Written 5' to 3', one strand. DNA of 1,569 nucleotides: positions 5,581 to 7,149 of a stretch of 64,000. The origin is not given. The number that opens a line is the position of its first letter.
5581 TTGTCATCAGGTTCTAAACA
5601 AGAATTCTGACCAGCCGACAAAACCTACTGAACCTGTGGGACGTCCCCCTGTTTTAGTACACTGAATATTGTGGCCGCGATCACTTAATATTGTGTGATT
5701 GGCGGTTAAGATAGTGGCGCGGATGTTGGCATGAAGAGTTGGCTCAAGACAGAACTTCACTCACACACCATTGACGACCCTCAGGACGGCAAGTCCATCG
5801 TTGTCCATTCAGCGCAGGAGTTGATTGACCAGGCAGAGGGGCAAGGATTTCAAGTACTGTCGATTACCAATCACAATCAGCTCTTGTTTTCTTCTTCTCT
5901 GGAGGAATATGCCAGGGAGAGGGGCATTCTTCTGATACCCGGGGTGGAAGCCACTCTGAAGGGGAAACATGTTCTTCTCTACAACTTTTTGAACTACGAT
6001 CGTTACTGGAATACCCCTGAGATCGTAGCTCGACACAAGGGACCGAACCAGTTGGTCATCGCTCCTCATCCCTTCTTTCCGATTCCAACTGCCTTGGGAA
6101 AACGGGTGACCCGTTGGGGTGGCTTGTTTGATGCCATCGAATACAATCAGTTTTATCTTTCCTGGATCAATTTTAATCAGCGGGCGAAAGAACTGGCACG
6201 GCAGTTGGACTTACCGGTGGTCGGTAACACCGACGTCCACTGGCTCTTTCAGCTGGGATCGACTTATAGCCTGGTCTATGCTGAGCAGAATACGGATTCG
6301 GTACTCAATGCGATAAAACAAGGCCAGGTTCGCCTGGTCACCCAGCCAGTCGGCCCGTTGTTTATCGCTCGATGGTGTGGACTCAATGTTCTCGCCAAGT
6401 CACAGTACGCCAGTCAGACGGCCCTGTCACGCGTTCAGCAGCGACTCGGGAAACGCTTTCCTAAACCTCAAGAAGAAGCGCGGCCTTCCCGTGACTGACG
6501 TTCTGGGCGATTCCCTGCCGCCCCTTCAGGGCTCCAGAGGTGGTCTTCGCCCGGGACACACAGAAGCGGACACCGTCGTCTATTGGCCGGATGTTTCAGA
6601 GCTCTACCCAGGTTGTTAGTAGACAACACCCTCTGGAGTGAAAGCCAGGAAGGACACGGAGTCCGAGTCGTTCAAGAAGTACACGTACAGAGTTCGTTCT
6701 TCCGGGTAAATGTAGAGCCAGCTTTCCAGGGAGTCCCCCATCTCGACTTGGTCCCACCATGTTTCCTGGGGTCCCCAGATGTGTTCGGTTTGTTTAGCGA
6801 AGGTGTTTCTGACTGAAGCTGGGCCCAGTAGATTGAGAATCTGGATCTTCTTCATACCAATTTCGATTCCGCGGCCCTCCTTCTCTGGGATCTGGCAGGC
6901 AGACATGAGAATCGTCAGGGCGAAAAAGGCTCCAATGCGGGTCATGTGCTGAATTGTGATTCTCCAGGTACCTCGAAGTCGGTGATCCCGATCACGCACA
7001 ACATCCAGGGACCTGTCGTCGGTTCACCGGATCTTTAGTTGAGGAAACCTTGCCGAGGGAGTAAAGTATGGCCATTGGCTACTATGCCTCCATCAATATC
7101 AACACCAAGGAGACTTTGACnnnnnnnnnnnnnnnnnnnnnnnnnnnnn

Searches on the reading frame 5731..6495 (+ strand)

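Call 21: search_protein_families(library=pfam, proteins=[window:5731-6495:+], max_evalue=0.1)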
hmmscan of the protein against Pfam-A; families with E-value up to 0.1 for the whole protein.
window:5731-6495:+ (255 aa): 2 families
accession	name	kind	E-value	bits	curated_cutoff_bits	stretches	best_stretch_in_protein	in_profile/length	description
PF13263.12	PHP_C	-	5.6e-10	39.1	21.3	1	148-200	3-56/56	PHP-associated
PF02811.25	PHP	-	0.00049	20.9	26.4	1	26-79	15-68/164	PHP domain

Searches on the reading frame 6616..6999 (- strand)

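Call 21: search_protein_families(library=pfam, proteins=[window:6616-6999:-], max_evalue=0.1)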
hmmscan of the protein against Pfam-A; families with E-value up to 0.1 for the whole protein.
window:6616-6999:- (127 aa): 1 family
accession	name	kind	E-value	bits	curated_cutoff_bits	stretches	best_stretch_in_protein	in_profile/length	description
PF04355.18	BamE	-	0.019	15.2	23.2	0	43-71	10-38/71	Outer membrane protein assembly factor BamE domain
